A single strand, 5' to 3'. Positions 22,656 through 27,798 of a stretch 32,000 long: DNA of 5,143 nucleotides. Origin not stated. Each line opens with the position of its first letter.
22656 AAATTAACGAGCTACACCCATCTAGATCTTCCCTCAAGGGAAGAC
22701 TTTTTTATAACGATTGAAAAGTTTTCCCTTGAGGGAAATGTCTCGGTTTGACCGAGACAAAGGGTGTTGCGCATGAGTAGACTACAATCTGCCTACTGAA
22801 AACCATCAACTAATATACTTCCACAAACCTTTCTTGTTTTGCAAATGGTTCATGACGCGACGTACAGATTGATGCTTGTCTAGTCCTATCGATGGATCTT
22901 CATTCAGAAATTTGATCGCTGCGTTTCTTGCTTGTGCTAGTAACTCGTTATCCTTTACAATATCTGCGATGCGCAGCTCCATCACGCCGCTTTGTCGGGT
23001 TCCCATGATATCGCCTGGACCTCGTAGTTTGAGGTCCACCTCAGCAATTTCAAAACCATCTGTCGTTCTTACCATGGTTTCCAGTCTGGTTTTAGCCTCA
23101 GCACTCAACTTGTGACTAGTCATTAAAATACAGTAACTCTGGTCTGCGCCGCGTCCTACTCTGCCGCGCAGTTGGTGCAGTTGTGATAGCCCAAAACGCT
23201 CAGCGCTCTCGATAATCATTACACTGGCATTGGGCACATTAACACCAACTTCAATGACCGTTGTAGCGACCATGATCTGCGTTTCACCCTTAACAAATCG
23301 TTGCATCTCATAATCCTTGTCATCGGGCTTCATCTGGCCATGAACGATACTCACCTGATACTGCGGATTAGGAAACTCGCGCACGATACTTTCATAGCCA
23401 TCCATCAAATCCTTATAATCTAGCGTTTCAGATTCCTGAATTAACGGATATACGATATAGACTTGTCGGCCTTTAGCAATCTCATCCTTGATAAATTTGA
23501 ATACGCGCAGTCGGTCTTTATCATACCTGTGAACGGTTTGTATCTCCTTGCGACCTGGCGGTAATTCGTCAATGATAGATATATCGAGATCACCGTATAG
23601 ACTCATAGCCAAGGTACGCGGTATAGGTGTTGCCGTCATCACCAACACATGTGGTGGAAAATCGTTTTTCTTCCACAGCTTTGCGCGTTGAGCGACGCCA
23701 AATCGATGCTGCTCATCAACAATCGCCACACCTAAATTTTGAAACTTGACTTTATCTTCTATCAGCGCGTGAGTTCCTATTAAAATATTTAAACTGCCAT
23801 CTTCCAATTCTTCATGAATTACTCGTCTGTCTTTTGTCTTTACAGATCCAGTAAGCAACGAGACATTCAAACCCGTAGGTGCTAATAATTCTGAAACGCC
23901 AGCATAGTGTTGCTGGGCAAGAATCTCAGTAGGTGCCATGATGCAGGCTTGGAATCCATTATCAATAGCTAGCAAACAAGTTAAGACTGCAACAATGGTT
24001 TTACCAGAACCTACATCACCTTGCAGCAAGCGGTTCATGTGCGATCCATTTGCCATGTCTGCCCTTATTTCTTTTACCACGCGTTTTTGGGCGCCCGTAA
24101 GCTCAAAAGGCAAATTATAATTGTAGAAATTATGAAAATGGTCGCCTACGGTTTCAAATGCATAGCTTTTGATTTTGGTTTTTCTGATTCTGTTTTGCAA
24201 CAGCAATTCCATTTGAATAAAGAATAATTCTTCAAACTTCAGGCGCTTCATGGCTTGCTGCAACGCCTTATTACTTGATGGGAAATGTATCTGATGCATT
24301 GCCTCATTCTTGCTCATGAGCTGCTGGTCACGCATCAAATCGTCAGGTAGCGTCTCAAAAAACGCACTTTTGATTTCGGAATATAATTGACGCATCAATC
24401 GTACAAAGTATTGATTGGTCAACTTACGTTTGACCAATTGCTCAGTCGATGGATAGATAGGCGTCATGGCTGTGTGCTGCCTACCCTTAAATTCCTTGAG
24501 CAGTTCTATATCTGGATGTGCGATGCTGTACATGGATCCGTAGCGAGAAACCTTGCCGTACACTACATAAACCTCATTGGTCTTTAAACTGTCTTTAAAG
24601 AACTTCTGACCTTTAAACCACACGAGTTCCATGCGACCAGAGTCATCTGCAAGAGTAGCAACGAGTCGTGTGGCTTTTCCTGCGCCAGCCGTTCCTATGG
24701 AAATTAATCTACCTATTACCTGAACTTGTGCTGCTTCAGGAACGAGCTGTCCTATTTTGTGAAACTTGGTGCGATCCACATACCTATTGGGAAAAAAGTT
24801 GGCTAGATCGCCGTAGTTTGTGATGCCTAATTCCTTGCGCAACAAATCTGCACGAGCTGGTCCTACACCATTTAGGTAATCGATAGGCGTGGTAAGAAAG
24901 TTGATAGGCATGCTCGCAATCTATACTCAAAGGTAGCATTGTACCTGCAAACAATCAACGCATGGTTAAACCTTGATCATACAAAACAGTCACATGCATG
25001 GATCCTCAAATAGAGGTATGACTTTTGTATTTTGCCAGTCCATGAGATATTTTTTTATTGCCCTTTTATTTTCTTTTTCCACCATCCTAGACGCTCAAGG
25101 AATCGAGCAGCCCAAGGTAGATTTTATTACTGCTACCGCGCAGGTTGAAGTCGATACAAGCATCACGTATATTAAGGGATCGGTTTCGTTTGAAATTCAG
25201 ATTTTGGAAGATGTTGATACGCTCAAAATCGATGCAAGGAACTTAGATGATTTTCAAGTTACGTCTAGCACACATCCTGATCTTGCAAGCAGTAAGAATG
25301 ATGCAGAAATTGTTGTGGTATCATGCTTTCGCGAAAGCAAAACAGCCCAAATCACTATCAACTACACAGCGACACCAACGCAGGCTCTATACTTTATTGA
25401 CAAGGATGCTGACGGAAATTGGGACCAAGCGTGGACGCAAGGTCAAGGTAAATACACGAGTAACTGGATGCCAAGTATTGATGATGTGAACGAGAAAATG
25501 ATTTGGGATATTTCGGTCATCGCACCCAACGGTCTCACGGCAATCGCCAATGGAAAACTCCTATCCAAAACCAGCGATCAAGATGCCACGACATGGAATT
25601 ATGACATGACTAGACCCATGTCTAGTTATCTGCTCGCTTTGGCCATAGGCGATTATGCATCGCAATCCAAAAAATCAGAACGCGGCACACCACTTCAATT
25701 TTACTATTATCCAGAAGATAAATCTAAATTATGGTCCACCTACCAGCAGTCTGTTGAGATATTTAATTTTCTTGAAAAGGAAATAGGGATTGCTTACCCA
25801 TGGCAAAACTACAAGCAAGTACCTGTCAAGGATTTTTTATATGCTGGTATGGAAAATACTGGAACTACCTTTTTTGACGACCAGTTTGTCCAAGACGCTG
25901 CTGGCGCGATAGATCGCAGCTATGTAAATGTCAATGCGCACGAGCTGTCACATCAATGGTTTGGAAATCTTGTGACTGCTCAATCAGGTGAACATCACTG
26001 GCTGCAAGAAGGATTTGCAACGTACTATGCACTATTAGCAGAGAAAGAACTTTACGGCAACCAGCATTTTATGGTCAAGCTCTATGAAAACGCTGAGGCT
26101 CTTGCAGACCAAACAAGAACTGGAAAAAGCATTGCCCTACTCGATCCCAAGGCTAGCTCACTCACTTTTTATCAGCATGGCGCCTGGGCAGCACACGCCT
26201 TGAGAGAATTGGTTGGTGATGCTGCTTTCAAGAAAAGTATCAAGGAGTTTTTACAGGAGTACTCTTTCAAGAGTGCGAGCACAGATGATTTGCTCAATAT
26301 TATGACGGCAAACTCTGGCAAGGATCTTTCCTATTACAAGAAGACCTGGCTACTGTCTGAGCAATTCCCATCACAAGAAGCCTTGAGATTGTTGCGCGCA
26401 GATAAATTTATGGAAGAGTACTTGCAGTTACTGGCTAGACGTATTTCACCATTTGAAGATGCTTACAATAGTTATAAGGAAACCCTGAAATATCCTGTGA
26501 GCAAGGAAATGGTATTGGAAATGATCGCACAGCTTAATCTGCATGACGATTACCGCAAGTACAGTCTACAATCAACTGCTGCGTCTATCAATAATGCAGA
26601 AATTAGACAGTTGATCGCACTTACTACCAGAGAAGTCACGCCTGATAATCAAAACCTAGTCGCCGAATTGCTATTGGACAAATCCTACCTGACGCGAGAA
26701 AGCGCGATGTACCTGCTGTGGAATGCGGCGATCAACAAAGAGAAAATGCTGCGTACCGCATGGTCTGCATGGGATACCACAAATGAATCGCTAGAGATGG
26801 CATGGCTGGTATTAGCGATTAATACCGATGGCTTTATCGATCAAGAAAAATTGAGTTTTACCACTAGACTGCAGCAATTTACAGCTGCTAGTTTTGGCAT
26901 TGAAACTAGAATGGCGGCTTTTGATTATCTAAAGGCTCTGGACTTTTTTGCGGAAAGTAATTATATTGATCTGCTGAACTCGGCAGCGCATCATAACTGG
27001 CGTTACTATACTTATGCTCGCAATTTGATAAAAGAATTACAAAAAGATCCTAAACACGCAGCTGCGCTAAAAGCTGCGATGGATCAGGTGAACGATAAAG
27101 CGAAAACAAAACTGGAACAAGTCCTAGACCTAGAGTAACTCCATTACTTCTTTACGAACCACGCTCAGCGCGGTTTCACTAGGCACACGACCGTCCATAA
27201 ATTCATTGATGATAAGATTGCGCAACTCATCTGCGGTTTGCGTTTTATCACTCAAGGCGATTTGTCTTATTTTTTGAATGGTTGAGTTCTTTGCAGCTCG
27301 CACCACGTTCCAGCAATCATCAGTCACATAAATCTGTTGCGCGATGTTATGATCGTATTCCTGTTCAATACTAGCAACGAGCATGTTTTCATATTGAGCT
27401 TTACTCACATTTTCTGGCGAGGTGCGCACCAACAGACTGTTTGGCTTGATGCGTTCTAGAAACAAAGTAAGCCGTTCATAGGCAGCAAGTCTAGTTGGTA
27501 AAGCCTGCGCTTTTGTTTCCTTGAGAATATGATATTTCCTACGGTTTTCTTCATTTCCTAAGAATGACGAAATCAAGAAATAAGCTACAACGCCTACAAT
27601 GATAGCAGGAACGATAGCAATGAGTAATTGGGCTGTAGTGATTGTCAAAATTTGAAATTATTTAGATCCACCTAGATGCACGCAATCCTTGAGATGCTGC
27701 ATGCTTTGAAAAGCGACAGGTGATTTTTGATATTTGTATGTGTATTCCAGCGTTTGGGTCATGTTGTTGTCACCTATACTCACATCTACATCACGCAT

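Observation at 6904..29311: Highly iterated perfect 14-bp palindrome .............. scattered through genes and spacers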

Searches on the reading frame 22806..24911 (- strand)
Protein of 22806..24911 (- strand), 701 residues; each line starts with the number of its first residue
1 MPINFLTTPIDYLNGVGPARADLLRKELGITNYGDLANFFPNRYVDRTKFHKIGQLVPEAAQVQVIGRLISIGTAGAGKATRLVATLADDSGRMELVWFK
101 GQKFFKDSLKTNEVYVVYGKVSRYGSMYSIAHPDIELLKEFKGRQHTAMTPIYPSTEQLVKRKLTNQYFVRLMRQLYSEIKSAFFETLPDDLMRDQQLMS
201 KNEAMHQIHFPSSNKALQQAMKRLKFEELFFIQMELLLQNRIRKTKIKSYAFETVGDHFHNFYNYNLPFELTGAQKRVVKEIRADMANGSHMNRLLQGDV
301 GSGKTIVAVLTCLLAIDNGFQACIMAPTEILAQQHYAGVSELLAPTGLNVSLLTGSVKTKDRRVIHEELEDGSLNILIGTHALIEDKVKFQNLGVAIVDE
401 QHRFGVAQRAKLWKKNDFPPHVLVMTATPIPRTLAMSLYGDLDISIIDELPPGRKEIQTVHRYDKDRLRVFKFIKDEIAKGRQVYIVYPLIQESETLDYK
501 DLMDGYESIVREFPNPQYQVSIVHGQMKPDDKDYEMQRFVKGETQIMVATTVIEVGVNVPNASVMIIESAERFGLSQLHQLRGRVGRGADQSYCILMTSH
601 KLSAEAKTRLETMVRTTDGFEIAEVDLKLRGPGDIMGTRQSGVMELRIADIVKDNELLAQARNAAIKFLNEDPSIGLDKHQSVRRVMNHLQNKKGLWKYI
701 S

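Call 60: search_protein_families(library=pfam, proteins=[window:22806-24911:-], max_evalue=1e-8)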
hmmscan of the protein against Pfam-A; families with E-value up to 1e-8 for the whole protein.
window:22806-24911:- (701 aa): 6 families
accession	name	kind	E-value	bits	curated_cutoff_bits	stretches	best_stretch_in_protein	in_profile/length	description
PF00270.35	DEAD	-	3.5e-25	89.1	26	1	274-434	3-164/167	DEAD/DEAH box helicase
PF00271.37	Helicase_C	-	6.1e-24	84.8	23.5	1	473-587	5-108/110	Helicase conserved C-terminal domain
PF17191.10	RecG_wedge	-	5.2e-22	78.6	23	1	9-165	1-152/162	RecG wedge domain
PF19833.4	RecG_dom3_C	-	2.3e-21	76.1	26.8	1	616-701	1-87/87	ATP-dependent DNA helicase RecG, domain 3, C-terminal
PF01336.31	tRNA_anti-codon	-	1.8e-10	41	27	1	63-138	1-75/75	OB-fold nucleic acid binding domain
PF04851.21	ResIII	-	1.9e-10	41.3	22.5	1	270-429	3-162/164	Type III restriction enzyme, res subunit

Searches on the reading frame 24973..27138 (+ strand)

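Call 6: search_protein_families(library=ncbifam, proteins=[window:24973-27138:+])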
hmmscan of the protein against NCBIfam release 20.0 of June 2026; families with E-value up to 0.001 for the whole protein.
window:24973-27138:+ (721 aa): 3 families
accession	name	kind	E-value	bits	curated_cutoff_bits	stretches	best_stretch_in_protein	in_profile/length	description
TIGR02412.1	pepN_strep_liv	equivalog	8e-45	153.4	591.2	1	175-462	142-441/832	aminopeptidase N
TIGR02411.1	leuko_A4_hydro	equivalog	5.1e-34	118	761.7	1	53-444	15-417/600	leukotriene-A(4) hydrolase/aminopeptidase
TIGR02414.1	pepN_proteo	equivalog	1.1e-17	63.5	718.2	1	192-459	151-433/868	aminopeptidase N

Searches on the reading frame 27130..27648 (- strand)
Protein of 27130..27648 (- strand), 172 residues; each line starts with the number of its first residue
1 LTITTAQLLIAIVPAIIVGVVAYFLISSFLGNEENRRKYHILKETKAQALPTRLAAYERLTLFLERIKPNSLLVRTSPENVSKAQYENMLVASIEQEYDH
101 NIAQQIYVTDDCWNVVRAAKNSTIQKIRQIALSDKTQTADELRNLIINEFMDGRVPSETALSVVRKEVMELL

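Call 60: search_protein_families(library=pfam, proteins=[window:27130-27648:-], max_evalue=1e-8)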
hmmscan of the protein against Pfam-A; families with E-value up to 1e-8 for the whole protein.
window:27130-27648:- (172 aa): 1 family
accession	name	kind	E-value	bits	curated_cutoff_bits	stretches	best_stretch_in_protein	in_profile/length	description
PF25589.1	DUF7935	-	1.7e-58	197.4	27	1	6-170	4-170/171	Family of unknown function (DUF7935)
